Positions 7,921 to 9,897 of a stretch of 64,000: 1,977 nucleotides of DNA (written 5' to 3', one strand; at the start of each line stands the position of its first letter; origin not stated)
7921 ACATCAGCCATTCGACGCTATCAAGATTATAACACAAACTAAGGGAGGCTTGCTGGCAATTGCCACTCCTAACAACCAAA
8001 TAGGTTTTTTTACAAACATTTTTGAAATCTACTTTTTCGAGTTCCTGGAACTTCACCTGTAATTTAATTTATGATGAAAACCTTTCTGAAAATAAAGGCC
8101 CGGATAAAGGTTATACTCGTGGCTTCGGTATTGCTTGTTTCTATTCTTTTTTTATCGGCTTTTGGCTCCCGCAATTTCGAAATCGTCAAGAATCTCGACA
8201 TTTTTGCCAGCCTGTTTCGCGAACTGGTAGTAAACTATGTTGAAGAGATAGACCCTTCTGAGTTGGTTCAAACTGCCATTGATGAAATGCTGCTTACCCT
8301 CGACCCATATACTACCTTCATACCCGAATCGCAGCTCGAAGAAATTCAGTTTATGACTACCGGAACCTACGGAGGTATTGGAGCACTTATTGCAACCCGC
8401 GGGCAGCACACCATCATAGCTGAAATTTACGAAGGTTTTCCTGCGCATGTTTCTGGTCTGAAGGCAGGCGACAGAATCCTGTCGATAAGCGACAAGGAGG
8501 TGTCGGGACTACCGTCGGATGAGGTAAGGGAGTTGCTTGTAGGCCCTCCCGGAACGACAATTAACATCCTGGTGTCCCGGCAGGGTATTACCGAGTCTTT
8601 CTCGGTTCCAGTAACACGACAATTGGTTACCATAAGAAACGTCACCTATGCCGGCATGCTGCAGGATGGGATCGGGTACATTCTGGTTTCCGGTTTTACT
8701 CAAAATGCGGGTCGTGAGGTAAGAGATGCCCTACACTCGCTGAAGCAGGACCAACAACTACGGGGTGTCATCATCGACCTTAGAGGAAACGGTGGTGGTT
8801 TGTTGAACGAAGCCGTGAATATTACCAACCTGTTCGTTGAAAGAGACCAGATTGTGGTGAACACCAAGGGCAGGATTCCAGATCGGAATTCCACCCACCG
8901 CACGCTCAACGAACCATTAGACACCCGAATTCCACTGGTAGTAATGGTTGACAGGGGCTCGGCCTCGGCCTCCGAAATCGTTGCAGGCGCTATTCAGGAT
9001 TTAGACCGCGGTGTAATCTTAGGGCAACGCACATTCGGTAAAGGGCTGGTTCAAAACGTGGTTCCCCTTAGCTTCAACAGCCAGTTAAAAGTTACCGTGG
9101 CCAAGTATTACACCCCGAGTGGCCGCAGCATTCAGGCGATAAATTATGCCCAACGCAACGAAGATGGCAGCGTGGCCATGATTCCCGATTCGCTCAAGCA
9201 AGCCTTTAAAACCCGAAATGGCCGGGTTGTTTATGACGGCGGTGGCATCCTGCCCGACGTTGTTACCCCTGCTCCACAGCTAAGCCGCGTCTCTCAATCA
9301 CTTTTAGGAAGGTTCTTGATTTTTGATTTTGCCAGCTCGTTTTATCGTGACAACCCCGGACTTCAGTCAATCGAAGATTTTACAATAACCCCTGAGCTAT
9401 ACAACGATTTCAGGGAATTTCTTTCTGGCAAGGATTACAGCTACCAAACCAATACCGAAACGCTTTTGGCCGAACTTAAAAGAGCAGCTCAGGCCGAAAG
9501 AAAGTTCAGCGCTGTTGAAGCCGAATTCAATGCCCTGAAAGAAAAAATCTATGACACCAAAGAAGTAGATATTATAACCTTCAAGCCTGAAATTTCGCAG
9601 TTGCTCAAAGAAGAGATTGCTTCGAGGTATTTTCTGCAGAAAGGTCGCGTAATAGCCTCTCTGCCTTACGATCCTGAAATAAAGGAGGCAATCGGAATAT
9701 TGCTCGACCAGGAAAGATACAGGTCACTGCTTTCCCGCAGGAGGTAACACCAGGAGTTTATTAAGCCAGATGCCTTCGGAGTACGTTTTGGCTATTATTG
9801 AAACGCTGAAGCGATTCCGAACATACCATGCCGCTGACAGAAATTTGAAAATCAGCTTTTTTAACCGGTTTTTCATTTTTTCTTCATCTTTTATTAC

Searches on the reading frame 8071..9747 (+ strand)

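Call 69: search_protein_families(library=pfam, proteins=[window:8071-9747:+], max_evalue=0.00001)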
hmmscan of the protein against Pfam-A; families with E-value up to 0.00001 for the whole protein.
window:8071-9747:+ (558 aa): 4 families
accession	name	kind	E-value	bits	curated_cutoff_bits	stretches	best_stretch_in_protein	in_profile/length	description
PF03572.23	Peptidase_S41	-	5.7e-51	172.8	24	1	201-356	2-156/165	Peptidase family S41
PF00595.29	PDZ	-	2.9e-08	34.4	23.2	1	99-167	8-79/81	PDZ domain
PF17820.7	PDZ_6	-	1.4e-07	31.6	27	1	115-170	1-54/54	PDZ domain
PF13180.12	PDZ_2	-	2.3e-07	31.4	27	1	103-181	3-80/80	PDZ domain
